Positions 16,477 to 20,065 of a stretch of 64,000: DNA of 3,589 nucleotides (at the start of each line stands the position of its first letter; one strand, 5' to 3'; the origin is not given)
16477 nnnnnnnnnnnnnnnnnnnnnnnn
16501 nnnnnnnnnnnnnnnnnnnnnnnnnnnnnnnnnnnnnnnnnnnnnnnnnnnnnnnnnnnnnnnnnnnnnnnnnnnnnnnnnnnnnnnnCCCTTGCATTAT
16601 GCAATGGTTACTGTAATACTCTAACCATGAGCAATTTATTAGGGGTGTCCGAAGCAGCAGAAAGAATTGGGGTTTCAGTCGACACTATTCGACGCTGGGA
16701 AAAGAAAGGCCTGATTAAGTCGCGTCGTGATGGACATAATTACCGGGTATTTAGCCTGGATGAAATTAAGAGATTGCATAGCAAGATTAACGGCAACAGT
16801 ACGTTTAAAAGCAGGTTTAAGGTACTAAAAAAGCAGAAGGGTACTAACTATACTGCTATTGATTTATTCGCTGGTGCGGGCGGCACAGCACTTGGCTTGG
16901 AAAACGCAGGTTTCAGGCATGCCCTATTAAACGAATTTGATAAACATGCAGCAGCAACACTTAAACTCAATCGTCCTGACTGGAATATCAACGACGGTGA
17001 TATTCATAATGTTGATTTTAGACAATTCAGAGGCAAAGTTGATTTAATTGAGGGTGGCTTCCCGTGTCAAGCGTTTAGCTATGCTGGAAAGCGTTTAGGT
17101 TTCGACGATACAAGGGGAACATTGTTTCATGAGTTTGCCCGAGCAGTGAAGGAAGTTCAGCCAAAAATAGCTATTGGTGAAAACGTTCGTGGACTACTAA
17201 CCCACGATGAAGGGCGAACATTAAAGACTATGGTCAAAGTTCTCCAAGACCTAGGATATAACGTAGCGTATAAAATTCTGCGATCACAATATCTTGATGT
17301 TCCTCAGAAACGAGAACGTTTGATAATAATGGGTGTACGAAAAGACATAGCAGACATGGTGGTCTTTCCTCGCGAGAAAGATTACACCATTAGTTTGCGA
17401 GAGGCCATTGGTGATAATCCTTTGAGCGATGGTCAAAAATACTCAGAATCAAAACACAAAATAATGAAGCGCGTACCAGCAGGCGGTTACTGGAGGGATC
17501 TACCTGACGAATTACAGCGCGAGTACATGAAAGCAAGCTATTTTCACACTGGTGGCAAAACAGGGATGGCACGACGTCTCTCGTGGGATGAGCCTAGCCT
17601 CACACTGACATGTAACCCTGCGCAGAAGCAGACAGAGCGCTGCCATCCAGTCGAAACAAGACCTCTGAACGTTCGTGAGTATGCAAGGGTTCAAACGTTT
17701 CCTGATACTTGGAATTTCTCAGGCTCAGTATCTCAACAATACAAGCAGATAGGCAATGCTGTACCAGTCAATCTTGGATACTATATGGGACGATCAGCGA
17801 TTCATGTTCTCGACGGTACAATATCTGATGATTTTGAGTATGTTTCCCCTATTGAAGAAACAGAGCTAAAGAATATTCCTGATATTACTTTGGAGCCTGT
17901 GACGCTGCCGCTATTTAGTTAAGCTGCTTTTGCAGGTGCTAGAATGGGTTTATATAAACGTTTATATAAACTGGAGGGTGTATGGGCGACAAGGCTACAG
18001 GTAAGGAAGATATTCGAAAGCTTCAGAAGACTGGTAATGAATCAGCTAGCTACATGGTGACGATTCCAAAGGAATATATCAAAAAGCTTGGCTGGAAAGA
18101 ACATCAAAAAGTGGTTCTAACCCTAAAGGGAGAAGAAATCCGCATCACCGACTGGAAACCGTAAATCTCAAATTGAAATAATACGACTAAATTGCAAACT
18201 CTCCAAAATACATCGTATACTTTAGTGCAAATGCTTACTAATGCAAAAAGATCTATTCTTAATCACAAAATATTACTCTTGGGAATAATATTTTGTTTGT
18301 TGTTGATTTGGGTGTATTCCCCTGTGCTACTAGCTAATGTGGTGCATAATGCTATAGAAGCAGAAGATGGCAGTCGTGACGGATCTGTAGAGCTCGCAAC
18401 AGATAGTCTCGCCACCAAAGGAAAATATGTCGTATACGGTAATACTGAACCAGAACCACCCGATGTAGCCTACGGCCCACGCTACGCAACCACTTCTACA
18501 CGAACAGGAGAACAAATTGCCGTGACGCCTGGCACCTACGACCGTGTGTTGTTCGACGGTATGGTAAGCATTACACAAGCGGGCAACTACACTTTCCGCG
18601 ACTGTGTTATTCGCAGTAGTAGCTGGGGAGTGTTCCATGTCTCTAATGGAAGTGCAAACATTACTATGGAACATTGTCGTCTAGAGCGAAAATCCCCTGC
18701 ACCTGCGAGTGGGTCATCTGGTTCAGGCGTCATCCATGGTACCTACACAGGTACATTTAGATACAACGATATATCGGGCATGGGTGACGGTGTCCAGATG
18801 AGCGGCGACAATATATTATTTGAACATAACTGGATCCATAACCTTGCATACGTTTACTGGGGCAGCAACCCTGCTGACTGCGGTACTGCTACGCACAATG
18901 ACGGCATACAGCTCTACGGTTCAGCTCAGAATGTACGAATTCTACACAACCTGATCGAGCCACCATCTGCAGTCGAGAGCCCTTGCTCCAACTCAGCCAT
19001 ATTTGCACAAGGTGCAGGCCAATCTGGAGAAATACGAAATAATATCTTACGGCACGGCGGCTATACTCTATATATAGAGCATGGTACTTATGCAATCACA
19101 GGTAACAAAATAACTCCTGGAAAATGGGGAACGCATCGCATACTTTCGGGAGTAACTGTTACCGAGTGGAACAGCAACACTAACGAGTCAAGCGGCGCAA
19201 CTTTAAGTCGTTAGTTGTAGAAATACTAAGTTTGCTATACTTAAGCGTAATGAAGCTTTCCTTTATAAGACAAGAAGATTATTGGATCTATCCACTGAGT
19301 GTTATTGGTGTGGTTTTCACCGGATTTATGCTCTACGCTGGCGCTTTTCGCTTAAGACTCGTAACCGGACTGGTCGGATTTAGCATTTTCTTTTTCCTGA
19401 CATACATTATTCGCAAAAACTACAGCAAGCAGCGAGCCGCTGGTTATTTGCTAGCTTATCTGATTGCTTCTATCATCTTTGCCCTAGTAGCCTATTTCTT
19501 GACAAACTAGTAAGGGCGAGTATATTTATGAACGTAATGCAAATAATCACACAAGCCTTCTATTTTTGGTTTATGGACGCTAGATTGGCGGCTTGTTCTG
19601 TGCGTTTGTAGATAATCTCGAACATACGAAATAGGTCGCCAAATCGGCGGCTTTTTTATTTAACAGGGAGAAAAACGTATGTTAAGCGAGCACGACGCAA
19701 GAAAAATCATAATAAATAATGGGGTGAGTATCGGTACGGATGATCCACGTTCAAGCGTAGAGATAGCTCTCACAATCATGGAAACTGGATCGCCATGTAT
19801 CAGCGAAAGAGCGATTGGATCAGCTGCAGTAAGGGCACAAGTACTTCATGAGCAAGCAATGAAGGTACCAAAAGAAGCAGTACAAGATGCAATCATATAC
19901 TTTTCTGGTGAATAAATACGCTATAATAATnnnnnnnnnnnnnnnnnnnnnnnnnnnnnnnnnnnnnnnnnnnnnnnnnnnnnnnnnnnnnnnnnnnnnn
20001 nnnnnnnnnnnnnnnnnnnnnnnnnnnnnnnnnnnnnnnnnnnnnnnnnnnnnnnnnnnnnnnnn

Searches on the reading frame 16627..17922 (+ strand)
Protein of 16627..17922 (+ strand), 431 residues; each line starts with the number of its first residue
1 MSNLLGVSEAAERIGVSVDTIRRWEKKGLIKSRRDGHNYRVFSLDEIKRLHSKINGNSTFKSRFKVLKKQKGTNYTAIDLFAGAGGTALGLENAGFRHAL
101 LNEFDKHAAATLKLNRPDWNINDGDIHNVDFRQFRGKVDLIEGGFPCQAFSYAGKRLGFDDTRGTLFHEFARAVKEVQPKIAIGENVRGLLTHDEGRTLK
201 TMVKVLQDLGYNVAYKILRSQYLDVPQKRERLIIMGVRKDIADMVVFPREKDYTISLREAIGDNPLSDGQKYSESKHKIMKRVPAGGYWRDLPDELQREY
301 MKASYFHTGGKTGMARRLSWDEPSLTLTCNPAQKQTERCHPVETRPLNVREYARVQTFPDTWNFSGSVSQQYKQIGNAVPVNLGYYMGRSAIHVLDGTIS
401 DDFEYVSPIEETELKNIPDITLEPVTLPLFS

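Call 4: search_protein_families(library=pfam, proteins=[window:16627-17922:+], max_evalue=1)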
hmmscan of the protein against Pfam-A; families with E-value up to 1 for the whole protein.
window:16627-17922:+ (431 aa): 12 families
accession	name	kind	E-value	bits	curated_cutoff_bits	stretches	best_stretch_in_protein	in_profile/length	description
PF00145.23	DNA_methylase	-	7e-83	279.2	22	1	76-390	2-321/324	C-5 cytosine-specific DNA methylase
PF00376.29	MerR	-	2.1e-12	47.1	28.2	1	7-42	2-38/38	MerR family regulatory protein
PF13411.12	MerR_1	-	1.9e-11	44.4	21.6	1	7-51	3-47/69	MerR HTH family regulatory protein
PF12728.13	HTH_17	-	5.8e-06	26.9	27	1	4-48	1-44/51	Helix-turn-helix domain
PF13551.12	HTH_29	-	0.002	18.6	28.1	1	6-40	13-55/64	Winged helix-turn helix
PF13518.12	HTH_28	-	0.0053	17.3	25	1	7-27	15-35/52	Helix-turn-helix domain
PF03602.21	Cons_hypoth95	-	0.0084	16.2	24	1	63-123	32-91/182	Conserved hypothetical protein 95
PF13384.12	HTH_23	-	0.015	15.5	24.6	1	6-25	19-38/50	Homeodomain-like domain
PF01381.28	HTH_3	-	0.017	15.6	23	1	9-26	14-31/55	Helix-turn-helix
PF04545.22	Sigma70_r4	-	0.063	13.2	24.1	1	8-29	24-45/50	Sigma-70, region 4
PF08220.18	HTH_DeoR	-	0.084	13.1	21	1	5-23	15-33/57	DeoR-like helix-turn-helix domain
PF13542.12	HTH_Tnp_ISL3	-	0.11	12.5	27.4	1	7-24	29-46/51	Helix-turn-helix domain of transposase family ISL3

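Call 5: search_protein_families(library=padloc, proteins=[window:16627-17922:+], max_evalue=1)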
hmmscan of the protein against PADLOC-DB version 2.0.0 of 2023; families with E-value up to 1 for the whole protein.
window:16627-17922:+ (431 aa): 67 families (the best 25 are shown)
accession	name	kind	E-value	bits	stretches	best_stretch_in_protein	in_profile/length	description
PDLC03330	MTase_II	-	1.5e-114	381.2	1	66-396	90-427/430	Type II methyltransferase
PDLC03272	MTase_II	-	2.5e-111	370.7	1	7-402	7-397/407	Type II methyltransferase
PDLC03378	MTase_II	-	1.1e-94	315.6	1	74-397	2-332/344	Type II methyltransferase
PDLC00026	DruM2|DruM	-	1.4e-83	279.3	1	74-398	4-321/336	DNA cytosine methylase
PDLC00033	DruM2|DruM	-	2.4e-79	265.3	1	68-396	15-365/368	DNA cytosine methylase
PDLC03234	MTase_II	-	1.3e-77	259.6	2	74-271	4-209/375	Type II methyltransferase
PDLC02650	DrmMII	-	4.4e-68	228.2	2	199-387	204-410/435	DrmMII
PDLC03326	MTase_II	-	7e-66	221.1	2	74-275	4-225/412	Type II methyltransferase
PDLC03307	MTase_II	-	4.7e-63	211.7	2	76-195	2-119/382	Type II methyltransferase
PDLC00027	DruM2|DruM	-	5e-61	205.1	2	72-333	9-254/361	DNA cytosine methylase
PDLC03237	MTase_II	-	7.5e-61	204.2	2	75-244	794-975/1036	Type II methyltransferase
PDLC00029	DruM2|DruM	-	4.4e-58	195.2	1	74-400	4-316/329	DNA cytosine methylase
PDLC00031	DruM2|DruM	-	1.4e-55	186.9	2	71-334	8-255/361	DNA cytosine methylase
PDLC02647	DrmMII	-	5.4e-48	161.9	1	45-397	90-442/447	DrmMII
PDLC00032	DruM2|DruM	-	1.8e-45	154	1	74-396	3-321/424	DNA cytosine methylase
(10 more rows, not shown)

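Call 71: search_dna_similar(query=window:16627-17922:+, collection=plasmids, mode=protein, max_rows=25)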
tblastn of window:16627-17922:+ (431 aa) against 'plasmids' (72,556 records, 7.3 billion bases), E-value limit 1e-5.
The search stops at 5000 records and this limit was reached: more records match than are counted here, and every count below describes the 5000 best-scoring records only.
Records with a match: at least 5000; places in all: 5397; records where one place covers at least 80% of the query: 22.
Best place of each record, by identity: 60-80% 2; <60% 4998.
By first word of the organism name: Klebsiella 1692; Escherichia 945; Salmonella 527; Enterobacter 453; Citrobacter 197; Clostridium 142; Bacillus 90; Enterococcus 48; Raoultella 45; Campylobacter 44; and 240 more.
By predicted mobility (MOB-suite, as given by PLSDB): conjugative 3264; non-mobilizable 1041; mobilizable 695.
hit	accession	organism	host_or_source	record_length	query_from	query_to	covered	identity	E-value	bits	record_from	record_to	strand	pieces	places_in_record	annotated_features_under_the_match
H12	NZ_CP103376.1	Bacteroides thetaiotaomicron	Homo sapiens,cell culture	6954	11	396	90%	54.1%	4e-125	406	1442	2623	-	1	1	dcm: DNA (cytosine-5-)-methyltransferase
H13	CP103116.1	Bacteroides ovatus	Homo sapiens,cell culture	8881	11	396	90%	53.6%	4e-124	403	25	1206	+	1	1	dcm: DNA (cytosine-5-)-methyltransferase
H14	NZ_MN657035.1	Psychrobacter sp.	-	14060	11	396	90%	52.4%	1e-118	387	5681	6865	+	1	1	DNA cytosine methyltransferase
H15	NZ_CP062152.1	Vibrio parahaemolyticus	oyster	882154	11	390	88%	48.3%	5e-97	325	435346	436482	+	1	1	dcm: DNA (cytosine-5-)-methyltransferase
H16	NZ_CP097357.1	Vibrio parahaemolyticus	oyster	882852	11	390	88%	48.3%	5e-97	325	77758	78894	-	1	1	dcm: DNA (cytosine-5-)-methyltransferase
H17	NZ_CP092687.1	Vibrio campbellii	Hippocampus kuda,Pure isolate,aquarium ...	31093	100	396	69%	61.6%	6e-104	404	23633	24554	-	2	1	none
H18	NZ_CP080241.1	Vibrio sp. ED002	whole organism,kelp frond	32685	100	396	69%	60.9%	3e-118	386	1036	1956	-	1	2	DNA cytosine methyltransferase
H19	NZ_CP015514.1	Vibrio vulnificus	Mactra veneriformis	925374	11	395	89%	46.7%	2e-100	335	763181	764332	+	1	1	dcm: DNA (cytosine-5-)-methyltransferase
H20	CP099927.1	Vibrio parahaemolyticus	Anadara tuberculosa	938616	11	395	89%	46.7%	2e-100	335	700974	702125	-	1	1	dcm: DNA (cytosine-5-)-methyltransferase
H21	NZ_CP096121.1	Acinetobacter portensis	milking environment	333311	96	396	70%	59.2%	1e-118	387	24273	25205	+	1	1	none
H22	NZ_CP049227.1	Lactobacillus iners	Homo sapiens,whole ...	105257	96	397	70%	53.6%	6e-103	342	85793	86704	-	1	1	dcm: DNA (cytosine-5-)-methyltransferase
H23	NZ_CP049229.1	Lactobacillus iners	Homo sapiens,whole ...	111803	96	397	70%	53.6%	6e-103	342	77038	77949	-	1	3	dcm: DNA (cytosine-5-)-methyltransferase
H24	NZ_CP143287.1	Lactiplantibacillus plantarum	cell culture,Chinese fermented cereal ...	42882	96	396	70%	53.7%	5e-111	365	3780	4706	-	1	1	dcm: DNA (cytosine-5-)-methyltransferase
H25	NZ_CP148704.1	Clostridium perfringens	Dog,single cell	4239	96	396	70%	53.6%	3e-108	354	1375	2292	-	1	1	dcm: DNA (cytosine-5-)-methyltransferase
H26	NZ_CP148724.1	Clostridium perfringens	Dog,single cell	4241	96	396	70%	53.6%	3e-108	354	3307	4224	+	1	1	dcm: DNA (cytosine-5-)-methyltransferase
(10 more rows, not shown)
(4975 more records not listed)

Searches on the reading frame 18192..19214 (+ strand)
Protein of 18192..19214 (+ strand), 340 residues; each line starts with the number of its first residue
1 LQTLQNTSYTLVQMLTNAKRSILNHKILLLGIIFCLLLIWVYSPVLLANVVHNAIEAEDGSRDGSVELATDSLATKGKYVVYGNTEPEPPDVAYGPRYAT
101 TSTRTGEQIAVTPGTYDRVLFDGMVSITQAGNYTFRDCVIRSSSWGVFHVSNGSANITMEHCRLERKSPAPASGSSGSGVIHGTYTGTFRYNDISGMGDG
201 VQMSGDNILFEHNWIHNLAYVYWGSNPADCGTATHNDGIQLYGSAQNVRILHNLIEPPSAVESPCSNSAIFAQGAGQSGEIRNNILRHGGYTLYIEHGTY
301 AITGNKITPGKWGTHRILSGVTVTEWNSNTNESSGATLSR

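Call 4: search_protein_families(library=pfam, proteins=[window:18192-19214:+], max_evalue=1)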
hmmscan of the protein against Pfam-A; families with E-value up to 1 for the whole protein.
window:18192-19214:+ (340 aa): 5 families
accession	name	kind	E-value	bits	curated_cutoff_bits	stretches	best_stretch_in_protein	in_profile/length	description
PF13229.12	Beta_helix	-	4e-13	49.7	25.9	2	125-256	26-135/158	Right handed beta helix region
PF18815.6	AFP_2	-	0.0085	16.7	25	1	317-332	12-27/52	Bacterial antifreeze protein repeat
PF02431.20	Chalcone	-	0.012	15.5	27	1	257-301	6-51/203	Chalcone-flavanone isomerase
PF17353.8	DUF5381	-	0.091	13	26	1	16-61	36-83/170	Family of unknown function (DUF5381)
PF12866.13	DUF3823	-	0.098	13.4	27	0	113-137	43-68/90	Protein of unknown function (DUF3823) N-terminal domain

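Call 5: search_protein_families(library=padloc, proteins=[window:18192-19214:+], max_evalue=1)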
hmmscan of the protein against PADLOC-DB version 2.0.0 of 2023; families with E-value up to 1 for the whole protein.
window:18192-19214:+ (340 aa): 0 families

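Call 6: search_protein_families(library=phrogs, proteins=[window:18192-19214:+], max_evalue=1)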
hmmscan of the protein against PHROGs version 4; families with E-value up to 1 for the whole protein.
window:18192-19214:+ (340 aa): 2 families
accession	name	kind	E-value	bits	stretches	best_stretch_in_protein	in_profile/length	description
phrog_30751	-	head and packaging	0.044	15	1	4-41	2-39/150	minor head protein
phrog_14285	-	unknown function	0.11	13.3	1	109-156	67-113/191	-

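Call 86: search_protein_families(library=ncbifam, proteins=[window:18192-19214:+], max_evalue=10)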
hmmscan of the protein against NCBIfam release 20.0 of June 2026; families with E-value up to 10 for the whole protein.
window:18192-19214:+ (340 aa): 0 families

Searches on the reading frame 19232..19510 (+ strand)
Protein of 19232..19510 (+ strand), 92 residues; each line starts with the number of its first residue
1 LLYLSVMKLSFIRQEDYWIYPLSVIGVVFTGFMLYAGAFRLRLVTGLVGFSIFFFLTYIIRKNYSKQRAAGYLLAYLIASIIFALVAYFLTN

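Call 4: search_protein_families(library=pfam, proteins=[window:19232-19510:+], max_evalue=1)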
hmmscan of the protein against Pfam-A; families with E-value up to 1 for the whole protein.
window:19232-19510:+ (92 aa): 8 families
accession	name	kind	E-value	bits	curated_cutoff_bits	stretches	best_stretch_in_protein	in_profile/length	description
PF12036.14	DUF3522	-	0.054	14.1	29.3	1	18-89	95-168/188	Protein of unknown function (DUF3522)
PF18916.5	Lycopene_cyc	-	0.057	14.4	27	1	44-91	4-51/92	Lycopene cyclase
PF20444.3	DUF6703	-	0.11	12.8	23.8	1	5-79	40-112/122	Family of unknown function (DUF6703)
PF03739.19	LptF_LptG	-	0.24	10.8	27.9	1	18-90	275-350/353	Lipopolysaccharide export system permease LptF/LptG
PF14256.11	YwiC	-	0.33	11.6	25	1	40-90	29-78/126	YwiC-like protein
PF05251.17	Ost5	-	0.53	11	27.4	0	49-92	23-67/73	Oligosaccharyltransferase subunit 5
PF04956.18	TrbC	-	0.67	10.6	27.9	1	18-55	52-90/98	TrbC/VIRB2 pilin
PF14898.11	DUF4491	-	0.75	10.6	27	0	3-58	19-73/92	Domain of unknown function (DUF4491)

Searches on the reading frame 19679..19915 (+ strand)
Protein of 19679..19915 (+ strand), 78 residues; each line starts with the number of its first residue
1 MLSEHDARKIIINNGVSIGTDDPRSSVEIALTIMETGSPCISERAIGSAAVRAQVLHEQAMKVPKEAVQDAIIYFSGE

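Call 4: search_protein_families(library=pfam, proteins=[window:19679-19915:+], max_evalue=1)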
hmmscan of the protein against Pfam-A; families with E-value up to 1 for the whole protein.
window:19679-19915:+ (78 aa): 0 families

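Call 6: search_protein_families(library=phrogs, proteins=[window:19679-19915:+], max_evalue=1)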
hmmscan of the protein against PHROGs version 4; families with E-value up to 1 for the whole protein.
window:19679-19915:+ (78 aa): 1 family
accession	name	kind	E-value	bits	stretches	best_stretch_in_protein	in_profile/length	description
phrog_17472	-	tail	0.19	10.8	1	19-70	472-524/872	tail protein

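Call 86: search_protein_families(library=ncbifam, proteins=[window:19679-19915:+], max_evalue=10)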
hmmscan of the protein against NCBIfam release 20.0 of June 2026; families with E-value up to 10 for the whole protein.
window:19679-19915:+ (78 aa): 0 families
